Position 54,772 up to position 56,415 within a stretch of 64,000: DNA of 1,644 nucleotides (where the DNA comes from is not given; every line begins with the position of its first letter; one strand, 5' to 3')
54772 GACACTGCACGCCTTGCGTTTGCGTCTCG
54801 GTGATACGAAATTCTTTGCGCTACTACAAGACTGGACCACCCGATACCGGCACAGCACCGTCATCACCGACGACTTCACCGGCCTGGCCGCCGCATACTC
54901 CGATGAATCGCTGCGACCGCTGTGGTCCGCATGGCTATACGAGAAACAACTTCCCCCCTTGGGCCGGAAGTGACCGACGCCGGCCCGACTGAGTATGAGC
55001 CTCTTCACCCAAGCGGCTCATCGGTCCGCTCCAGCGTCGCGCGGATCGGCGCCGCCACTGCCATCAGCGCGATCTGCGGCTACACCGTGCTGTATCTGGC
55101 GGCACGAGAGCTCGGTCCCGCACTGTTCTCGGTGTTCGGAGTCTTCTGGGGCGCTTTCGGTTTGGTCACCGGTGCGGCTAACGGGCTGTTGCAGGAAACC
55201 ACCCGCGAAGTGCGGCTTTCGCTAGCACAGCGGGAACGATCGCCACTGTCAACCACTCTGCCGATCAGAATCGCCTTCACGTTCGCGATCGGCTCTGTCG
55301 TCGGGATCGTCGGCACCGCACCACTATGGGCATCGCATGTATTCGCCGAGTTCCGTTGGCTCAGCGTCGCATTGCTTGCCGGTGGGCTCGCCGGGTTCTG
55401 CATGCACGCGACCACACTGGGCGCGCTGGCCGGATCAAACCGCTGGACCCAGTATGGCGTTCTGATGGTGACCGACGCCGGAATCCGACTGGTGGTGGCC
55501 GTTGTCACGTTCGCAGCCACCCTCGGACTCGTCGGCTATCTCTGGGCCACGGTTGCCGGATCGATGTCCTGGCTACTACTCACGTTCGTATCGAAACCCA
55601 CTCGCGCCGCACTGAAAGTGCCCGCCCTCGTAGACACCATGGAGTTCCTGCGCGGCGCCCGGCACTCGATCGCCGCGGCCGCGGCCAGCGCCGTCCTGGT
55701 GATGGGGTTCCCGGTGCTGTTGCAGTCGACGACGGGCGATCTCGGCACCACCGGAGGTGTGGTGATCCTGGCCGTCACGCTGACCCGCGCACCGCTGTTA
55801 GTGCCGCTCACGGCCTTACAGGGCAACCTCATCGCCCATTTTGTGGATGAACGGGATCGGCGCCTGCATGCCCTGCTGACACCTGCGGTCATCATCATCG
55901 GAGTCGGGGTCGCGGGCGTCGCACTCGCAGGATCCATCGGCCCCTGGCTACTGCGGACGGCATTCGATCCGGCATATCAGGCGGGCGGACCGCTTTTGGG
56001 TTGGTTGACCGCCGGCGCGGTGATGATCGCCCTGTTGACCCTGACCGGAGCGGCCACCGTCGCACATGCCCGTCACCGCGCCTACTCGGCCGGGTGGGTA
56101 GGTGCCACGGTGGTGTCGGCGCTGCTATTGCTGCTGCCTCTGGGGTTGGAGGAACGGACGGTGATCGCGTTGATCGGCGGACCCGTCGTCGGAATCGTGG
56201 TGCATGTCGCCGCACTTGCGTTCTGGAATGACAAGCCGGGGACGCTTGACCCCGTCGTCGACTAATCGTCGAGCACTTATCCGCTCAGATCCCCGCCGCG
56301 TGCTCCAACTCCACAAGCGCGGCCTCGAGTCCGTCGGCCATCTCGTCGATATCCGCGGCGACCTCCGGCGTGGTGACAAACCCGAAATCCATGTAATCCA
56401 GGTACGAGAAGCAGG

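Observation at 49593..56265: Pls-type NRPS, M1 peptidase and MOP-like exporter operon: candidate cationic homopoly(amino acid) system not known to me in mycobacteria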

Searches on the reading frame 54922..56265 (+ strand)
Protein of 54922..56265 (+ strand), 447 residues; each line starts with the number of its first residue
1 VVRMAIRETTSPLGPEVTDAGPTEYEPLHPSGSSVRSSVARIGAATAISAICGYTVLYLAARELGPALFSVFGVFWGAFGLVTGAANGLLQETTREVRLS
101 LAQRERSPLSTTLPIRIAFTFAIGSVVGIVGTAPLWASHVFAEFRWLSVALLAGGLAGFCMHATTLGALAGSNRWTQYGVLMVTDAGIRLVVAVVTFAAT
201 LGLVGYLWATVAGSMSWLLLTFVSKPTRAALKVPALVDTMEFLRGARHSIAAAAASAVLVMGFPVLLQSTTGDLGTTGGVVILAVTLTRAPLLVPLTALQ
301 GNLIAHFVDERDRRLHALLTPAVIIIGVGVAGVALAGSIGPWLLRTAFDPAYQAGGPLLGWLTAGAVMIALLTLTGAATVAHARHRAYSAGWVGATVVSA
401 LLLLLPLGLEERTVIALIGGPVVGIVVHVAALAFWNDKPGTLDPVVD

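Call 6: search_protein_families(library=pfam, proteins=[window:54922-56265:+], max_evalue=0.01)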
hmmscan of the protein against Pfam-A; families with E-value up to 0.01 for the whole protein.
window:54922-56265:+ (447 aa): 0 families

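Call 7: search_protein_families(library=ncbifam, proteins=[window:54922-56265:+], max_evalue=0.01)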
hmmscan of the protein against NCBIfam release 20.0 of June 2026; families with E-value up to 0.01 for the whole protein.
window:54922-56265:+ (447 aa): 0 families

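Call 24: search_protein_families(library=pfam, proteins=[window:54922-56265:+], max_evalue=10)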
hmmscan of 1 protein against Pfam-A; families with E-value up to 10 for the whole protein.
window:54922-56265:+ (447 aa): 0 families
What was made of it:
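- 54970..56265 (+): 12-helix MOP-superfamily membrane protein, 431 aa, orthologue of M. tuberculosis Rv3630; start overlaps the pldII stop (GTGA). Probably co-transcribed with pls-pldII, but membership of the poly-lysine system is doubtful. No Pfam hit at E<=10 (call 24).
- On MOP (multidrug/oligosaccharidyl-lipid/polysaccharide) transporter superfamily, for gene 3: No Pfam or NCBIfam hit for the window protein (calls 6, 7, 24).
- Tried and rejected: Pfam at E<=10 gave nothing (call 24).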

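Call 27: find_homologous_proteins(query=window:54922-56262:+, max_evalue=0.001)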
Query window:54922-56262:+ (447 aa): 2706 proteins with E <= 0.001 among 8000 candidates; the best 120 are listed.
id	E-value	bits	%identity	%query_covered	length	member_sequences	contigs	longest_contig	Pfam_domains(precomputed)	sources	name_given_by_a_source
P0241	1.9e-242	823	92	96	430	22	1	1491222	-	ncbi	ncbi:lipopolysaccharide biosynthesis protein [Mycobacteriaceae bacterium NPDC060252]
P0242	2.0e-230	783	89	96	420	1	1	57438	-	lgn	-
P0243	4.9e-228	775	87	96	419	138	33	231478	-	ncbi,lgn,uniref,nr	ncbi:putative integral membrane protein [Mycobacteroides abscessus]|uniref:lipopolysaccharide biosyn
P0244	3.8e-223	759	86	96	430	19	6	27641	-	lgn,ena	-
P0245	9.2e-208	709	85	91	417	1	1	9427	-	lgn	-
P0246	3.0e-187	641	78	90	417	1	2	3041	-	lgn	-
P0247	1.3e-173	596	88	76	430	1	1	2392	-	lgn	-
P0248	4.1e-156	538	68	93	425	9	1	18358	-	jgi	jgi:O-antigen/teichoic acid export membrane protein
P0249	4.5e-156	538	67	93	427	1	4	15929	-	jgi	jgi:O-antigen/teichoic acid export membrane protein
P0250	5.4e-156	538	65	96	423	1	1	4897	-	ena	-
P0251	1.0e-155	537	65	96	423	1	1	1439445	-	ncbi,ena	-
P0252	1.3e-155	537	67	93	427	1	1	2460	-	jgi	jgi:O-antigen/teichoic acid export membrane protein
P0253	1.5e-155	536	67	93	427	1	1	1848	-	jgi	jgi:O-antigen/teichoic acid export membrane protein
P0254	1.8e-155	536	68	90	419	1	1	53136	-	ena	-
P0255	2.4e-155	536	68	93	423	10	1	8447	-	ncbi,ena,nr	ncbi:MAG TPA: hypothetical protein VKA77_04165 [Mycobacterium sp.]|nr:hypothetical protein [Mycobact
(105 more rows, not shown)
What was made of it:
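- Checked: This moves the probable start of gene 3 from 54922 to 54970, giving 431 aa, which matches homologue lengths of 414-430 aa (call 27).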

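Call 35: find_encoding_contigs(protein=P0243, flank=10000, max_places=3)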
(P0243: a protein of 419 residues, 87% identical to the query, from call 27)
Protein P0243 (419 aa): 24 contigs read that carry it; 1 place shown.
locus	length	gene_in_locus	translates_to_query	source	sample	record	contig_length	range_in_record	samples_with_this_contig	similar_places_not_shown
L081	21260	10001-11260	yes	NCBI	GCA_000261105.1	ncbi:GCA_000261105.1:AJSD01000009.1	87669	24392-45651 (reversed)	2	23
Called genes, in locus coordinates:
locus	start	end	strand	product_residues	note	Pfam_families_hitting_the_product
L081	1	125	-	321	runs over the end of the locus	PF00106:adh_short, PF08659:KR, PF13561:adh_short_C2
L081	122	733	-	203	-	-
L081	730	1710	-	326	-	PF00743:FMO-like (weak), PF07992:Pyr_redox_2, PF01266:DAO (faint), PF13450:NAD_binding_8, PF13738:Pyr_redox_3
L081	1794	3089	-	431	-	PF00266:Aminotran_5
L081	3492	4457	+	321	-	PF03741:TerC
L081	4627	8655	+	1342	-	PF00501:AMP-binding, PF00550:PP-binding, PF00132:Hexapep (faint)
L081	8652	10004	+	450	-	PF17900:Peptidase_M1_N, PF01433:Peptidase_M1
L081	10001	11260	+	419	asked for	-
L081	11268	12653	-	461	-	PF03007:WS_DGAT_cat, PF06974:WS_DGAT_C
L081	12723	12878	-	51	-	-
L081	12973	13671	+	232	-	PF00535:Glycos_transf_2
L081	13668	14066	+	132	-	PF10066:DUF2304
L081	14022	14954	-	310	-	PF01073:3Beta_HSD, PF01370:Epimerase, PF02719:Polysacc_synt_2, PF04321:RmlD_sub_bind, PF13460:NAD_binding_10, PF16363:GDP_Man_Dehyd, PF07993:NAD_binding_4 (weak)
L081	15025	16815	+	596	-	-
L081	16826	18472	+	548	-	PF02129:Peptidase_S15, PF08530:PepX_C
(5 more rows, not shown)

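Call 50: predict_structure(alignment_id=A1)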
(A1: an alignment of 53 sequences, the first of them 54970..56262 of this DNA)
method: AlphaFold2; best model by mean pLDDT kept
length: 431 residues; sequences in the alignment: 53
mean_pLDDT: 83.7   pTM: 0.84
mean pLDDT of the five models: 83.7, 65.1, 63.2, 61.1, 60.9
residues with pLDDT >= 90: 178; 70-90: 208; 50-70: 17; < 50: 28
segments of 3 or more residues with pLDDT < 50: 1-18, 422-431
pLDDT, mean of each block of 10 residues (from residue 1): 34 45 75 86 85 80 78 92 79 74 92 90 83 91 93 90 91 92 84 90 94 91 87 88 83 79 87 74 85 82 90 92 90 86 93 93 88 93 93 91 95 86 40 31
secondary structure, 60 per line:
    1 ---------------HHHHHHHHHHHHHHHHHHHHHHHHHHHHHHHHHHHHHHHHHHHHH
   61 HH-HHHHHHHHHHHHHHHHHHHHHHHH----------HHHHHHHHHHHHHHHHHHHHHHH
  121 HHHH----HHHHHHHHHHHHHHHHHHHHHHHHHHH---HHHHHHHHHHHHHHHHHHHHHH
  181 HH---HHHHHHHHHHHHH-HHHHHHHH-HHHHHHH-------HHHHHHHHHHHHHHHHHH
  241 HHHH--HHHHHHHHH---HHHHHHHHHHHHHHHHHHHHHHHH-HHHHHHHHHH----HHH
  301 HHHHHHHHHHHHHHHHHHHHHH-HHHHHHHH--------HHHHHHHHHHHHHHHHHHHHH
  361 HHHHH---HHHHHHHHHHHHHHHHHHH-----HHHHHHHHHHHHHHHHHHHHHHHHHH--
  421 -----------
elements in order: H16-62 H64-87 H98-124 H129-155 H159-182 H186-198 H200-207 H209-215 H223-244 H247-255 H259-282 H284-293 H298-322 H324-331 H340-365 H369-387 H393-418
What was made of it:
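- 54970..56265 (+): AlphaFold pLDDT 83.7 and pTM 0.84 (call 50).
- On MOP (multidrug/oligosaccharidyl-lipid/polysaccharide) transporter superfamily, for gene 3: AlphaFold pTM 0.84 (call 50).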

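Call 52: search_protein_representatives(protein=window:54970-56262:+)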
Query: 431 residues. Proteins with E-value up to 0.001 (for the whole library): 968; up to 1e-10: 652; up to 1e-30: 265. The best 150 are listed.
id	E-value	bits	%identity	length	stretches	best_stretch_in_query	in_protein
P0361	3.4e-135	467.7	64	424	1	13-417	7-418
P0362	5.1e-80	285.9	48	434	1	21-416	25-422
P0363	3.8e-78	279.8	62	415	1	100-346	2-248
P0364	9.0e-73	262.1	65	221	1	204-416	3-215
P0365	1.9e-71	257.7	50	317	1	107-417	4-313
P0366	1.6e-69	251.3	42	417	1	27-426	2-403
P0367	8.0e-67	242.5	44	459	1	17-416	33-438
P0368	2.1e-63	231.2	68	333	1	207-392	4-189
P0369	6.0e-63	229.7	40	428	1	14-417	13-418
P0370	6.2e-62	226.4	37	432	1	20-416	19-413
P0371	7.2e-62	226.2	65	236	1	196-380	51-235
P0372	2.2e-60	221.3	38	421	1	13-416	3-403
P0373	3.4e-60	220.6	37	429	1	21-417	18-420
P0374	9.6e-60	219.2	40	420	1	23-417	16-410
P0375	3.0e-59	217.5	43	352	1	90-419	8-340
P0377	5.2e-59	216.7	45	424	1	17-416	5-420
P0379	3.0e-58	214.2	41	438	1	20-417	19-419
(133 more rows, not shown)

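Call 53: fold_search(model_id=the predicted structure, library=pdb)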
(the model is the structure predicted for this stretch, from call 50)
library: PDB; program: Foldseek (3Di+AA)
matches with E <= 10: 477; with E <= 0.001: 51
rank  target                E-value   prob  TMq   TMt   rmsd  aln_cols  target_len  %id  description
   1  3vvs_A                2.9e-08  1.00  0.69  0.67   5.0       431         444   17  Crystal structure of MATE in complex with MaD3S (released 2013-04-03)
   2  3vvn                  4.0e-08  1.00  0.70  0.68   5.1       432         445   16  Crystal structure of MATE in the straight conformation (released 2013-04-03)
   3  4mlb_A                4.5e-08  1.00  0.67  0.65   5.3       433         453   17  Reverse polarity of binding pocket suggests different function of a MOP superfamily transporter from Pyrococcus furios (released 2013-09-25)
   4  4mlb_B                5.5e-08  1.00  0.69  0.66   5.2       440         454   18  Reverse polarity of binding pocket suggests different function of a MOP superfamily transporter from Pyrococcus furios (released 2013-09-25)
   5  6hfb_C                6.0e-08  1.00  0.66  0.63   5.5       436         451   16  Outward-facing conformation of a multidrug resistance MATE family transporter of the MOP superfamily. (released 2019-06-12)
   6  3vvo                  6.5e-08  1.00  0.71  0.68   5.2       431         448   15  Crystal structure of MATE in the bent conformation (released 2013-04-03)
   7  3wbn_A                6.7e-08  1.00  0.67  0.65   5.2       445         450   16  Crystal structure of MATE in complex with MaL6 (released 2013-06-12)
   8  6gwh                  7.9e-08  1.00  0.71  0.69   4.7       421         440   16  Outward-facing conformation of a multidrug resistance MATE family transporter of the MOP superfamily. (released 2019-06-05)
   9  3vvp_A                7.9e-08  1.00  0.67  0.68   5.0       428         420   16  Crystal structure of MATE in complex with Br-NRF (released 2013-04-03)
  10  6hfb_B                8.3e-08  1.00  0.71  0.68   5.0       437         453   15  Outward-facing conformation of a multidrug resistance MATE family transporter of the MOP superfamily. (released 2019-06-12)
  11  4mlb_C                8.3e-08  1.00  0.71  0.69   4.8       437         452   17  Reverse polarity of binding pocket suggests different function of a MOP superfamily transporter from Pyrococcus furios (released 2013-09-25)
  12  6fhz                  1.3e-07  1.00  0.66  0.65   5.7       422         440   15  Inward-facing conformation of a multidrug resistance MATE family transporter of the MOP superfamily. (released 2019-05-08)
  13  3w4t                  3.0e-07  1.00  0.71  0.69   4.9       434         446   16  Crystal structure of MATE P26A mutant (released 2013-04-03)
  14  6hfb_D                3.6e-07  1.00  0.68  0.66   5.1       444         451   18  Outward-facing conformation of a multidrug resistance MATE family transporter of the MOP superfamily. (released 2019-06-12)
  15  6ids                  3.6e-07  1.00  0.67  0.66   5.6       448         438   14  Crystal structure of Vibrio cholerae MATE transporter VcmN D35N mutant (released 2019-01-16)
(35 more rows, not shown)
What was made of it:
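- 54970..56265 (+): Foldseek matches MATE, WzxE and MurJ with TM-scores of 0.66-0.73 (call 53).
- On MOP (multidrug/oligosaccharidyl-lipid/polysaccharide) transporter superfamily, for gene 3: 51 PDB matches at E<=0.001; the 50 listed are all MATE, Wzx, MurJ or other MOP-family entries, with TM-scores up to 0.73 (call 53).
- Checked: It has 12 predicted membrane helices and a MOP-superfamily fold (calls 50, 53).
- MOP fold (call 53). MATE-type MOP transporters export organic cations, and the best fold matches are MATE proteins (call 53).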

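Call 55: search_solved_structures(query=A2, max_evalue=10)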
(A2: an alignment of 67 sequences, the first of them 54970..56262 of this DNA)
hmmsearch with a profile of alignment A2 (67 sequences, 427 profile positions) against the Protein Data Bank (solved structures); distinct sequences matched with E-value up to 10: 0.
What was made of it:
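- On MOP (multidrug/oligosaccharidyl-lipid/polysaccharide) transporter superfamily, for gene 3: A profile search of PDB sequences found nothing (call 55).
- Tried and rejected: A 67-member profile against PDB sequences gave nothing (call 55).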

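Call 56: search_protein_families(library=pfam, alignment_id=A2, max_evalue=0.1)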
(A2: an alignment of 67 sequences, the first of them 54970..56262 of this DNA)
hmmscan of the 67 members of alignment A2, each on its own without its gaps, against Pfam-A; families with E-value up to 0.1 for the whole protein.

A. member 1, window:54970-56262:+ (431 aa): 0 families

B. families by the number of members that match (of 67 scanned): 9 families
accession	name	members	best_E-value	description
PF01943.22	Polysacc_synt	3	0.0015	Polysaccharide biosynthesis protein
PF06066.16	SepZ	1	0.0019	SepZ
PF06474.18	LPAM_MltD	1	0.005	MltD lipid attachment motif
PF13664.11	DUF4149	1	0.039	Domain of unknown function (DUF4149)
PF25213.1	HVO_A0261_N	1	0.043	HVO_A0261 N-terminal domain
PF21130.3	YgfZ_barrel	1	0.057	YgfZ, beta-barrel domain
PF07123.17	PsbW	1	0.061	Photosystem II reaction centre W protein (PsbW)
PF06123.17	CreD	1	0.064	Inner membrane protein CreD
PF22570.1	LiaF-TM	1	0.088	LiaF transmembrane domain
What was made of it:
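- On MOP (multidrug/oligosaccharidyl-lipid/polysaccharide) transporter superfamily, for gene 3: Marginal Polysacc_synt hits in 3 of 67 homologues (call 56).
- Tried and rejected: Scanning each member against Pfam gave only marginal Polysacc_synt hits (call 56).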

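Call 75: list_cluster_members(proteins=[P0361, P0362, P0366, P0367, P0369, P0370, P0372, P0374, P0377, P0379])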
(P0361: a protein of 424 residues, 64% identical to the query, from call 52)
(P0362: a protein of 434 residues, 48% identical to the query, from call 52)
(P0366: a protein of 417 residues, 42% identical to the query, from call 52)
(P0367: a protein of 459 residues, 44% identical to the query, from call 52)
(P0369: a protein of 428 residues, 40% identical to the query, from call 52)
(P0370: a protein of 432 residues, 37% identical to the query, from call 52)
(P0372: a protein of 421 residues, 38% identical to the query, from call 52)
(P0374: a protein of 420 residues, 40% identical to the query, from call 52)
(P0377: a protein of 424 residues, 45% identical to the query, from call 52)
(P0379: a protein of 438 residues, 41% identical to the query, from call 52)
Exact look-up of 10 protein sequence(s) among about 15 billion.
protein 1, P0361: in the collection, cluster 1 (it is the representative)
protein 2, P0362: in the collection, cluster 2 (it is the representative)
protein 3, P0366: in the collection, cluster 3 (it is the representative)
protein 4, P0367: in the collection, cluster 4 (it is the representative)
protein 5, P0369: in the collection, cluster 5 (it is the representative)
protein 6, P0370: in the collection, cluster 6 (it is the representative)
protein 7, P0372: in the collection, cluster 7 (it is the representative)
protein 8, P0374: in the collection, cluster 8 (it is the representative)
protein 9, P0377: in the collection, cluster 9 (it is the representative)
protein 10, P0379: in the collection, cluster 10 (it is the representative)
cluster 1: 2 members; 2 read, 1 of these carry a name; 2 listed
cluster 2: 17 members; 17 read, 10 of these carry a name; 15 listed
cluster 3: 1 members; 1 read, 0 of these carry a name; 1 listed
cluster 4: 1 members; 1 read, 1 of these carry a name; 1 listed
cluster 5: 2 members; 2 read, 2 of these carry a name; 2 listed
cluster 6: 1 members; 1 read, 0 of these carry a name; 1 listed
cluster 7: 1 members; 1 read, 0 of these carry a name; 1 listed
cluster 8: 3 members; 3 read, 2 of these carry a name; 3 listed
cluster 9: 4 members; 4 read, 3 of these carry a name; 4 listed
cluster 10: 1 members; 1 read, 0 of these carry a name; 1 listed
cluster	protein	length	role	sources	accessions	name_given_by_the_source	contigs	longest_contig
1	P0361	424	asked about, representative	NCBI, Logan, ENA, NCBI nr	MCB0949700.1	MAG: hypothetical protein KDB44_10550 [Mycobacterium sp.] | hypothetical protein [Mycobacterium sp.]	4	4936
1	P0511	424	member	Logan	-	-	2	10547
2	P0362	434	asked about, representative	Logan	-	-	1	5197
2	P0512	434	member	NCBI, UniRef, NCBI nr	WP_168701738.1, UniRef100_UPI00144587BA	polysaccharide biosynthesis protein [Gordonia paraffinivorans] | polysaccharide biosynthesis protein n=1 Tax=Gordonia paraffinivorans TaxID=175628 ...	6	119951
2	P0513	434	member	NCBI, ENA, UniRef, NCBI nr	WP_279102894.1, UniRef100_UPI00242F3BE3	polysaccharide biosynthesis protein [Gordonia paraffinivorans] | polysaccharide biosynthesis protein n=1 Tax=Gordonia paraffinivorans TaxID=175628 ...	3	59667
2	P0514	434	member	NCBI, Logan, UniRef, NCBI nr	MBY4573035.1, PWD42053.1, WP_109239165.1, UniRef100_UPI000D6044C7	polysaccharide biosynthesis protein [Gordonia paraffinivorans] | polysaccharide biosynthesis protein n=1 Tax=Gordonia paraffinivorans TaxID=175628 ...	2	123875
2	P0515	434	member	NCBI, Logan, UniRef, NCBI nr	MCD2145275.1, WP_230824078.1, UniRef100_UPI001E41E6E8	polysaccharide biosynthesis protein [Gordonia paraffinivorans] | polysaccharide biosynthesis protein n=1 Tax=Gordonia paraffinivorans TaxID=175628 ...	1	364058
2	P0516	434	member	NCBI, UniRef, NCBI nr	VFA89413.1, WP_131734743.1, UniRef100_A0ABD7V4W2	Uncharacterised protein [Gordonia paraffinivorans] | Polysaccharide biosynthesis protein n=1 Tax=Gordonia paraffinivorans TaxID=175628 ... | polysaccharide biosynthesis protein [Gordonia paraffinivorans]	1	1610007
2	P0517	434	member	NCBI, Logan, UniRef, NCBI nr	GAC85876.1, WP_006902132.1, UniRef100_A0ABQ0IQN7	hypothetical protein GP2_044_00270 [Gordonia paraffinivorans NBRC 108238] | Polysaccharide biosynthesis protein n=1 Tax=Gordonia paraffinivorans NBRC 108238 ... | hypothetical protein [Gordonia paraffinivorans]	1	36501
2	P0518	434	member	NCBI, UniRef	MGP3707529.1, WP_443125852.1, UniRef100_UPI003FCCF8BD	polysaccharide biosynthesis protein [Gordonia paraffinivorans] | polysaccharide biosynthesis protein n=1 Tax=Gordonia paraffinivorans TaxID=175628 ...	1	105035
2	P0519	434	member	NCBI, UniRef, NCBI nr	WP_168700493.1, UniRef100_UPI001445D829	polysaccharide biosynthesis protein [Gordonia paraffinivorans] | polysaccharide biosynthesis protein n=1 Tax=Gordonia paraffinivorans TaxID=175628 ...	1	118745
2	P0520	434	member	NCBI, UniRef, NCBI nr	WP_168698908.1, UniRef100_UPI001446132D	polysaccharide biosynthesis protein [Gordonia paraffinivorans] | polysaccharide biosynthesis protein n=1 Tax=Gordonia paraffinivorans TaxID=175628 ...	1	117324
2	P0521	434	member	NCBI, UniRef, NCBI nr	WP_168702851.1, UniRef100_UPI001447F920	polysaccharide biosynthesis protein [Gordonia paraffinivorans] | polysaccharide biosynthesis protein n=1 Tax=Gordonia paraffinivorans TaxID=175628 ...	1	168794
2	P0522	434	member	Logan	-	-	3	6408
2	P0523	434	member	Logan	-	-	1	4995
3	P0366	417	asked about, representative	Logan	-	-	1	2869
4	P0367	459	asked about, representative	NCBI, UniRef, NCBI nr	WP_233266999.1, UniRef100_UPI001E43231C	polysaccharide biosynthesis protein [Tomitella fengzijianii] | polysaccharide biosynthesis protein n=1 Tax=Tomitella fengzijianii TaxID=2597660 ...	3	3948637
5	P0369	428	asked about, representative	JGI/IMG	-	O-antigen/teichoic acid export membrane protein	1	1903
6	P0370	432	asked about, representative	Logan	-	-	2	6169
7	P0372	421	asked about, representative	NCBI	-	-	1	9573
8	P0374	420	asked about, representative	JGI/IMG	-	O-antigen/teichoic acid export membrane protein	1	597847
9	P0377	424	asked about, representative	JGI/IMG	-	O-antigen/teichoic acid export membrane protein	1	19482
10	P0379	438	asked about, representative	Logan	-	-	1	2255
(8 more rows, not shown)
